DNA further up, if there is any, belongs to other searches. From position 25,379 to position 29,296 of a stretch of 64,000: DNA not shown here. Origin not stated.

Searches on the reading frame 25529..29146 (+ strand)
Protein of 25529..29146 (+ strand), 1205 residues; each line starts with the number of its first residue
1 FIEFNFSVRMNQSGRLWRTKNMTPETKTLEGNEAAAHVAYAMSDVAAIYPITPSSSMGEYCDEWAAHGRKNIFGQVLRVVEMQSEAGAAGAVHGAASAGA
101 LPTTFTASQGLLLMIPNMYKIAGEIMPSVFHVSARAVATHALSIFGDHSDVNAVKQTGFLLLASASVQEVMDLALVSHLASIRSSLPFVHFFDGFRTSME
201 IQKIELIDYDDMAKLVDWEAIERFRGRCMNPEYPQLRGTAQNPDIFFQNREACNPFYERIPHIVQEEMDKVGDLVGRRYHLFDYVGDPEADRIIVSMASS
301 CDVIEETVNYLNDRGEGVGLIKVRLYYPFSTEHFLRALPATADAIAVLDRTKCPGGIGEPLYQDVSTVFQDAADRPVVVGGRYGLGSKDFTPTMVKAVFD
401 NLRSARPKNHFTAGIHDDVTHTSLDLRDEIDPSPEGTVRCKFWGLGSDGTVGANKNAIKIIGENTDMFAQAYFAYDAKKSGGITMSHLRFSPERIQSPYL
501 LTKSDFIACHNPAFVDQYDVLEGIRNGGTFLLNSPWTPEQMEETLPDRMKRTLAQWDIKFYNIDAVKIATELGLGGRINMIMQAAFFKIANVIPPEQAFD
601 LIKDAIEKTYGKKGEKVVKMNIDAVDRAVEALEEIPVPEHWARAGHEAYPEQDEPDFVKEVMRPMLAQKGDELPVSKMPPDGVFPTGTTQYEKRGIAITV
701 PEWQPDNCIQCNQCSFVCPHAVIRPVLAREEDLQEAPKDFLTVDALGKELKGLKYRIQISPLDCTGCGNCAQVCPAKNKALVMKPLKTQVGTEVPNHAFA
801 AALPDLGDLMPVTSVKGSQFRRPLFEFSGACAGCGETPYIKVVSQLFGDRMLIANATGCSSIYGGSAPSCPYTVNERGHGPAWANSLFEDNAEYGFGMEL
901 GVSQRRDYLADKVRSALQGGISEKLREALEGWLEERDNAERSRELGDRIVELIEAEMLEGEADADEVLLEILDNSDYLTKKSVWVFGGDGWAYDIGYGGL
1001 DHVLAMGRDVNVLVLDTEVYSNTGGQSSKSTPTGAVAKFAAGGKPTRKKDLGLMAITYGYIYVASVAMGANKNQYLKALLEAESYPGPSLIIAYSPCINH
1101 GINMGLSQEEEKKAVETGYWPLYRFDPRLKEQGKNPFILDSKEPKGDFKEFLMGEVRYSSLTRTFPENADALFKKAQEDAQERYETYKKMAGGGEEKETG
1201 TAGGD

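Call 49: search_protein_families(library=pfam, proteins=[window:25529-29146:+], max_evalue=0.001)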
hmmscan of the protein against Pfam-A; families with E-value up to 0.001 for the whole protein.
window:25529-29146:+ (1205 aa): 15 families
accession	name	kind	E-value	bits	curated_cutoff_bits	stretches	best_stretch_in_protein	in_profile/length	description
PF01855.24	POR_N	-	1.4e-75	254.4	27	1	37-268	1-230/231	Pyruvate flavodoxin/ferredoxin oxidoreductase, thiamine diP-bdg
PF01558.24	POR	-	1.3e-34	120.3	27.4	1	446-630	1-173/173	Pyruvate ferredoxin/flavodoxin oxidoreductase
PF10371.14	EKR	-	4.8e-25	87.6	27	1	650-697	6-55/55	Domain of unknown function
PF17147.9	PFOR_II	-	4.2e-13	50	27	1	290-393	1-100/102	Pyruvate:ferredoxin oxidoreductase core domain II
PF12838.12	Fer4_7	-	4.5e-10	40.3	27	1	707-777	1-51/52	4Fe-4S dicluster domain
PF02775.26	TPP_enzyme_C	-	7.4e-09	36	21.9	1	980-1092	46-150/151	Thiamine pyrophosphate enzyme, C-terminal TPP binding domain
PF12837.12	Fer4_6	-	1.6e-08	34.6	25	1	700-723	1-24/24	4Fe-4S binding domain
PF13187.11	Fer4_9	-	4.2e-08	33.5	27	1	707-777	1-50/52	4Fe-4S dicluster domain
PF13484.11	Fer4_16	-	4.6e-08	34.2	30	1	707-776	1-65/66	4Fe-4S double cluster binding domain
PF13237.11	Fer4_10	-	5.3e-08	33.1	25.5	1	704-775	5-53/53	4Fe-4S dicluster domain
PF13183.11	Fer4_8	-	6e-08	33.5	27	1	706-777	3-67/68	4Fe-4S dicluster domain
PF00037.32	Fer4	-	6.8e-08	32.5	21.1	2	758-776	2-20/24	4Fe-4S binding domain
PF14697.11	Fer4_21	-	3.4e-07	30.7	35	0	758-777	35-54/59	4Fe-4S dicluster domain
PF12797.12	Fer4_2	-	1.2e-06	28.5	24.5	0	759-776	5-22/22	4Fe-4S binding domain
PF13534.11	Fer4_17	-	5.4e-05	24.1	22.2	0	706-721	44-59/61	4Fe-4S dicluster domain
